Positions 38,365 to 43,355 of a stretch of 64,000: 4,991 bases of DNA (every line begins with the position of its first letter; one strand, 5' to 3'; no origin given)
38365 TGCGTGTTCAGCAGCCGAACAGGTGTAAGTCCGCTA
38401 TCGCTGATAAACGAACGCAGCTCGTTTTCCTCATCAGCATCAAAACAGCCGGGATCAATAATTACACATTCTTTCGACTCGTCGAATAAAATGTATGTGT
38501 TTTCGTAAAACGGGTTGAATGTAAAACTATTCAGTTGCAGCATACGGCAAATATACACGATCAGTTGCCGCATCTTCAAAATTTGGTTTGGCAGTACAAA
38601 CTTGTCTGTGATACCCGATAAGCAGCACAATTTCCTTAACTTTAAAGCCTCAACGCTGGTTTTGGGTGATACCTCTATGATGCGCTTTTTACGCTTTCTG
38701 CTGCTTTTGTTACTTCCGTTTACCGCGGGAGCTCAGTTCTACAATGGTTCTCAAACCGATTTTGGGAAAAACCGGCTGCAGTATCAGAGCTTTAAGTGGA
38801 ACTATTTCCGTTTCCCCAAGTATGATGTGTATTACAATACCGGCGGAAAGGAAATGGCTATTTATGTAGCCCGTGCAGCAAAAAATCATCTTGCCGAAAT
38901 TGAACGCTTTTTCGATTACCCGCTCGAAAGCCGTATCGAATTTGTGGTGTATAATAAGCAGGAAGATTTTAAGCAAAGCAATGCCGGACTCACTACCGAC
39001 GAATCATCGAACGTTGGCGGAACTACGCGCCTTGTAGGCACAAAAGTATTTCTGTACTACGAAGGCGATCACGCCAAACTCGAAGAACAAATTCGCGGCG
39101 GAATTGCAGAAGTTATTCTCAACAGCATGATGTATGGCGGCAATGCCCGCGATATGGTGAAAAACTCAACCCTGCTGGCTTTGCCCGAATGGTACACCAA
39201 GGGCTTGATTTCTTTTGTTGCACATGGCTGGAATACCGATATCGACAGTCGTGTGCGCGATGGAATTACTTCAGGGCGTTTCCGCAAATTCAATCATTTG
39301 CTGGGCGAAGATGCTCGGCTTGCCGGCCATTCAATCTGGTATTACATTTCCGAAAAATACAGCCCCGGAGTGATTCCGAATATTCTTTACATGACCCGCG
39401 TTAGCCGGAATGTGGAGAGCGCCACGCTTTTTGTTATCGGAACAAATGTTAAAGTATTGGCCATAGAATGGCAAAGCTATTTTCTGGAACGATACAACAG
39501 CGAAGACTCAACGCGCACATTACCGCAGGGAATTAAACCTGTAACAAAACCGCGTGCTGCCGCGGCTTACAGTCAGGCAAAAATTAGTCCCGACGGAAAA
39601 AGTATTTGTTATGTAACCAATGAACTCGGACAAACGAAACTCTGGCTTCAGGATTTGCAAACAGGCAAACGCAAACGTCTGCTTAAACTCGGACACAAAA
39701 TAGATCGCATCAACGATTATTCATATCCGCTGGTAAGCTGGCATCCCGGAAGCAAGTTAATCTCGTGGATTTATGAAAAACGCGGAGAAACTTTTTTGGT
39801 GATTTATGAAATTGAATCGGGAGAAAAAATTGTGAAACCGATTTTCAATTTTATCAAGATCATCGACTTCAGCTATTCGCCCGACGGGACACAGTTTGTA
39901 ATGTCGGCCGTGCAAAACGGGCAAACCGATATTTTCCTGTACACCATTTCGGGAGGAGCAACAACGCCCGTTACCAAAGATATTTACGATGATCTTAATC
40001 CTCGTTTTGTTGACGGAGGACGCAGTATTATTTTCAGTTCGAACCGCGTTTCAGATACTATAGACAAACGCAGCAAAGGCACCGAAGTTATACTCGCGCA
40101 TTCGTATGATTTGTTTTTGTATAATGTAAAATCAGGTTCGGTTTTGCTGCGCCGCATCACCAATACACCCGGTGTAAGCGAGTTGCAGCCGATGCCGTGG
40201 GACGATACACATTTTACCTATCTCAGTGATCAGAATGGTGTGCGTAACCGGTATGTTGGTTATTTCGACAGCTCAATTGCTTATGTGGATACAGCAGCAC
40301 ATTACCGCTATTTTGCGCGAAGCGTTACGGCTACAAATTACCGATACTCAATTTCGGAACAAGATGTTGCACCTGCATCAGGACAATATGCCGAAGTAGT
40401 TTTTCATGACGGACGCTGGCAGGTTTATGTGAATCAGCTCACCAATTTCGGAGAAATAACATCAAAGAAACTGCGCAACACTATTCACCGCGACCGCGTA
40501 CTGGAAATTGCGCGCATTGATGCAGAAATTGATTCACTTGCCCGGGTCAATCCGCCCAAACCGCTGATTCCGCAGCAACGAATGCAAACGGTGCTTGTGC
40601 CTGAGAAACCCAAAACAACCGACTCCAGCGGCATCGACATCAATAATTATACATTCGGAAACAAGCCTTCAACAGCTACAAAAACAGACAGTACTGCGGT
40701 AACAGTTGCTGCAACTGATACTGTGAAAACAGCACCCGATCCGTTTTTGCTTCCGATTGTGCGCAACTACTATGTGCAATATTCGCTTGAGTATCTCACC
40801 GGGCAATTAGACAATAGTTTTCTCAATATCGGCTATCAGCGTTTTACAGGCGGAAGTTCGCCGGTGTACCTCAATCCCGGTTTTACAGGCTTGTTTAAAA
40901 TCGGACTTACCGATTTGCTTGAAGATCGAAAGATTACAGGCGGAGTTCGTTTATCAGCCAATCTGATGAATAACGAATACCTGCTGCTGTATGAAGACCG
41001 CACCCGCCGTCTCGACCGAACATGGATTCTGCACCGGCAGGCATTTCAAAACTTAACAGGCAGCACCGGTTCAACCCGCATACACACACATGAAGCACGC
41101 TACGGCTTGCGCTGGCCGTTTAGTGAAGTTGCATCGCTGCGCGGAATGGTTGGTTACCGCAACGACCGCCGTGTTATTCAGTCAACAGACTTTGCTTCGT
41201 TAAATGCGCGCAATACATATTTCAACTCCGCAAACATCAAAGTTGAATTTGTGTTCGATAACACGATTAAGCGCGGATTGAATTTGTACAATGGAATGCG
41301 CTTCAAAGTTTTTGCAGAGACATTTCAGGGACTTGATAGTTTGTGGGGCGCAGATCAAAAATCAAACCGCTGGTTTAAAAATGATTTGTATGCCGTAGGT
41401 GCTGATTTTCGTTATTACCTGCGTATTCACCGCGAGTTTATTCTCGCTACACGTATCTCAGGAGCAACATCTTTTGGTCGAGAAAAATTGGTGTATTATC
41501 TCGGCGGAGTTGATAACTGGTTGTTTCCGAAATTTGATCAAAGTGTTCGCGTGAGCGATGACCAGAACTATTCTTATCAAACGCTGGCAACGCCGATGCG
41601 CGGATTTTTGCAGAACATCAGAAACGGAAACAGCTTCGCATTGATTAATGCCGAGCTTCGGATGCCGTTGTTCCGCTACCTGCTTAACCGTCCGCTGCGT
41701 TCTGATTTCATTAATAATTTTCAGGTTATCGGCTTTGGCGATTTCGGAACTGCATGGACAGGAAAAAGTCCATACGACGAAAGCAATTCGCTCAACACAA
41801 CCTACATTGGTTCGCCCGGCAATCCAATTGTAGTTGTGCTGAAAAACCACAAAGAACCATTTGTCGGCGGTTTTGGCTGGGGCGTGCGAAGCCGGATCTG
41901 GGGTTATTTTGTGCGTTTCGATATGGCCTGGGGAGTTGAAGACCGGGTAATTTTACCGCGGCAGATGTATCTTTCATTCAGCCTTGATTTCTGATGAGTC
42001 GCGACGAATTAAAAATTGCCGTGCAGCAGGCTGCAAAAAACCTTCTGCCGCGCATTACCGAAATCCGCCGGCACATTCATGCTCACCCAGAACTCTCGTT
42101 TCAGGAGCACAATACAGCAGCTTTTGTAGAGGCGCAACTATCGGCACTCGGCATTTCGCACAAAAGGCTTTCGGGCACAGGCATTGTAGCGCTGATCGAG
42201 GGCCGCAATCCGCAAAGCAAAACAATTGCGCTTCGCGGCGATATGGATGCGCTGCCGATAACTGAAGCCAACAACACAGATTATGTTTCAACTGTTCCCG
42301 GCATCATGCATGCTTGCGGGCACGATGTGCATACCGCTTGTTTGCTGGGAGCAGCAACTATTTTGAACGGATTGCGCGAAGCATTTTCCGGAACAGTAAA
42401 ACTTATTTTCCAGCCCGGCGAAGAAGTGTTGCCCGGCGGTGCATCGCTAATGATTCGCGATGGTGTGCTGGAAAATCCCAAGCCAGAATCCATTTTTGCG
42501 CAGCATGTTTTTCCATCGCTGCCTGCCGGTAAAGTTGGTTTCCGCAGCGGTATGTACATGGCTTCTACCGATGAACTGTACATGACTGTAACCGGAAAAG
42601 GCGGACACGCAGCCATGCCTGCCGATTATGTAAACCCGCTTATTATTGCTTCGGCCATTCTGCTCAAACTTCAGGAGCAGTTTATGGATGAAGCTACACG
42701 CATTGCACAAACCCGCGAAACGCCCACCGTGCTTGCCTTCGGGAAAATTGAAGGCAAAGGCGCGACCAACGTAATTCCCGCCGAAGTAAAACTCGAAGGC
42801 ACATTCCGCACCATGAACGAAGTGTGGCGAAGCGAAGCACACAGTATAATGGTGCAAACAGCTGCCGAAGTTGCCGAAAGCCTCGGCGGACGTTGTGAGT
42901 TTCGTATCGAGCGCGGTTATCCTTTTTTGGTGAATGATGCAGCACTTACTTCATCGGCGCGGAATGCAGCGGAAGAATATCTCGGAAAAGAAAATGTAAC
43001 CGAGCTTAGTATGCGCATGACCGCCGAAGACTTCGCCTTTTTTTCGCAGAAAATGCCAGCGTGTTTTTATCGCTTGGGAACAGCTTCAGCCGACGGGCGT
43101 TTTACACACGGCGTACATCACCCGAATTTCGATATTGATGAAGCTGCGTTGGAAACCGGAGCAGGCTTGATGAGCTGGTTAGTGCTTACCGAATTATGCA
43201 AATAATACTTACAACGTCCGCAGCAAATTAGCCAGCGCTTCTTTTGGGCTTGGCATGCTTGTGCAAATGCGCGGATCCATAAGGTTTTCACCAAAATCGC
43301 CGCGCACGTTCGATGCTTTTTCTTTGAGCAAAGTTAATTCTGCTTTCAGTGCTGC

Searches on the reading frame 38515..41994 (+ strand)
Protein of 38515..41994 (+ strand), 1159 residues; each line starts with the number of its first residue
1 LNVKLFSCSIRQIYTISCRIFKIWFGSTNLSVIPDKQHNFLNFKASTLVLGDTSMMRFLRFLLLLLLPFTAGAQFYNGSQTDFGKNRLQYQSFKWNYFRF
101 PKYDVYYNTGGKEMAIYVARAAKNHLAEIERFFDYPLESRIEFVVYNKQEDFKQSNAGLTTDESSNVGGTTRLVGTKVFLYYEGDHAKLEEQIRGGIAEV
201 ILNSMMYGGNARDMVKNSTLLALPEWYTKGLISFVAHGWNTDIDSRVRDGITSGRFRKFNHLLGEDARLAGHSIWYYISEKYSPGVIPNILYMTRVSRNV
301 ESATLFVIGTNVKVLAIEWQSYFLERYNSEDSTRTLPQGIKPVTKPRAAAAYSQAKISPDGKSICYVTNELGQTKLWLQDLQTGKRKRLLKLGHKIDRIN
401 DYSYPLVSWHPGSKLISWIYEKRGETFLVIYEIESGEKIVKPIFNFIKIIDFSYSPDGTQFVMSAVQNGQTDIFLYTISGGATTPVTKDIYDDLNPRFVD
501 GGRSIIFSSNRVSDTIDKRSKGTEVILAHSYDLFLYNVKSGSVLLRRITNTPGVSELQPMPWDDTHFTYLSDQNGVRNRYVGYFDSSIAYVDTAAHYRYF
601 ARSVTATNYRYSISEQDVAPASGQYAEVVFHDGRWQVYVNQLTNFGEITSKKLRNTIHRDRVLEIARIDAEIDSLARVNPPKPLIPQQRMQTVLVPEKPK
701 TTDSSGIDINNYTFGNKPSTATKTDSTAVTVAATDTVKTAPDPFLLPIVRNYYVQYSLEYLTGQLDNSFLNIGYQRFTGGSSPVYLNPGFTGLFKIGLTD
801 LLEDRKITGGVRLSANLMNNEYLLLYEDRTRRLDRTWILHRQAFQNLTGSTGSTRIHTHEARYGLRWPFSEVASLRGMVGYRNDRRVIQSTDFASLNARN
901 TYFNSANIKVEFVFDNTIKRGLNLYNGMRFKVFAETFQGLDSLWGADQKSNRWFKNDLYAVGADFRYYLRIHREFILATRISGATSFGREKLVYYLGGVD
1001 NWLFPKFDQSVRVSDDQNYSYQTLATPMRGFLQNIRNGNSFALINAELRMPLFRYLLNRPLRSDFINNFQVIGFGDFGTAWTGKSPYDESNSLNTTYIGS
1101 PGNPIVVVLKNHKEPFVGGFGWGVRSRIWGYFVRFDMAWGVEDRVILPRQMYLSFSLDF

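Call 56: search_protein_families(library=pfam, proteins=[window:38515-41994:+], max_evalue=0.00001)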
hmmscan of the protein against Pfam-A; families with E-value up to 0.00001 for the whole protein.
window:38515-41994:+ (1159 aa): 1 family
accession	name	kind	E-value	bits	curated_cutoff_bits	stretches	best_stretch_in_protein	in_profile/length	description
PF07676.18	PD40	-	1.8e-07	31.4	20.9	0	449-474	11-37/38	WD40-like Beta Propeller Repeat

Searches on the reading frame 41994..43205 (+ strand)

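Call 56: search_protein_families(library=pfam, proteins=[window:41994-43205:+], max_evalue=0.00001)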
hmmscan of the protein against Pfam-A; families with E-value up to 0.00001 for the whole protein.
window:41994-43205:+ (403 aa): 2 families
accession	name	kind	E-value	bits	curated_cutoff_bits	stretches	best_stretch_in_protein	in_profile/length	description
PF01546.33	Peptidase_M20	-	4.6e-45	154.5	24.6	1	79-394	1-201/206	Peptidase family M20/M25/M40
PF07687.19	M20_dimer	-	1.2e-11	44.9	21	1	197-291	11-100/107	Peptidase dimerisation domain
